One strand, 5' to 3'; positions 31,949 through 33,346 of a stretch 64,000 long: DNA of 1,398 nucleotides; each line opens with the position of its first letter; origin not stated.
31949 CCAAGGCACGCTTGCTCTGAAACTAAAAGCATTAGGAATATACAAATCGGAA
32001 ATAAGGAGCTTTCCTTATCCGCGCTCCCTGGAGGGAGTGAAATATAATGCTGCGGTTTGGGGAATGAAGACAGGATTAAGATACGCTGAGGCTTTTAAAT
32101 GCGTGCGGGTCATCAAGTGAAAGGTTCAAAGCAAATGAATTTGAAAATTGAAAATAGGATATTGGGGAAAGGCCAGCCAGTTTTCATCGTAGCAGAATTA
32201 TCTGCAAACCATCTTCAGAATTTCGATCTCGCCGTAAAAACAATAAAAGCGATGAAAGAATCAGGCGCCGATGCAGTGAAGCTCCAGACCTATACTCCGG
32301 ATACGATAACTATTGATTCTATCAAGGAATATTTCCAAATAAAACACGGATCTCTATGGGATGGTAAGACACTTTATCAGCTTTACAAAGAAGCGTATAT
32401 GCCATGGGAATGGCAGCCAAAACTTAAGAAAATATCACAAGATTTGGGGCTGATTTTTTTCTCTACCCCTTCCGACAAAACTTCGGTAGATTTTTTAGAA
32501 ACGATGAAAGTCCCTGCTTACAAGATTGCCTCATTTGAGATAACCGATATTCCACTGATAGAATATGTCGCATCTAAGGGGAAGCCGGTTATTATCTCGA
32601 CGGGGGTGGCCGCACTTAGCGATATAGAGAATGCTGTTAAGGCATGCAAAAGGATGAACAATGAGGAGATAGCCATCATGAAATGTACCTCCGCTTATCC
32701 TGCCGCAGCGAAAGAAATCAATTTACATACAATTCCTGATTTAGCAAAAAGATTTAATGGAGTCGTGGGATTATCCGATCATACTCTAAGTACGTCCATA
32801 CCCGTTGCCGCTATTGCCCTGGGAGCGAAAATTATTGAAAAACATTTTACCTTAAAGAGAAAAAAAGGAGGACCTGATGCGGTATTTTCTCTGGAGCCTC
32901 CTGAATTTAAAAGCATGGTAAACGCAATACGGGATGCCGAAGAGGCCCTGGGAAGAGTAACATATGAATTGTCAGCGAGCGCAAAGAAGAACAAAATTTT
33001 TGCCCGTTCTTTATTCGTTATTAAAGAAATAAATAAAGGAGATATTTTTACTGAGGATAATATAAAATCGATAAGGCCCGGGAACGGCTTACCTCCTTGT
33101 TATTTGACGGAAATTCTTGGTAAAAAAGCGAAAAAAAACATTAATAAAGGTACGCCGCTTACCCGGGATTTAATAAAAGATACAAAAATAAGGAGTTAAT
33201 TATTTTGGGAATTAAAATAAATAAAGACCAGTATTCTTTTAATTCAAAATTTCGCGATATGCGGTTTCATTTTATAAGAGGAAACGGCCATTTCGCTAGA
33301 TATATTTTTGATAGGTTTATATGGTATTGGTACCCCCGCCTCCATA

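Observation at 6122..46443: Three large uncharacterised proteins sharing a TagF/KpsS-like C-terminal motif: candidate nonulosonic acid transferases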

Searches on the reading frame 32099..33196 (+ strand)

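Call 87: search_protein_families(library=ncbifam, proteins=[window:32099-33196:+], max_evalue=1e-10)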
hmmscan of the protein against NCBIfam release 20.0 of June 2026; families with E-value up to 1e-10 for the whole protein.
window:32099-33196:+ (366 aa): 2 families
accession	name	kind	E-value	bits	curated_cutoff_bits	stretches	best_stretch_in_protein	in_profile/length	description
TIGR03586.1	PseI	equivalog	2.9e-147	490.1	340.25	1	28-354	2-327/327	pseudaminic acid synthase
TIGR03569.1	NeuB_NnaB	equivalog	5e-94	315.1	399.65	1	28-352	1-327/329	N-acetylneuraminate synthase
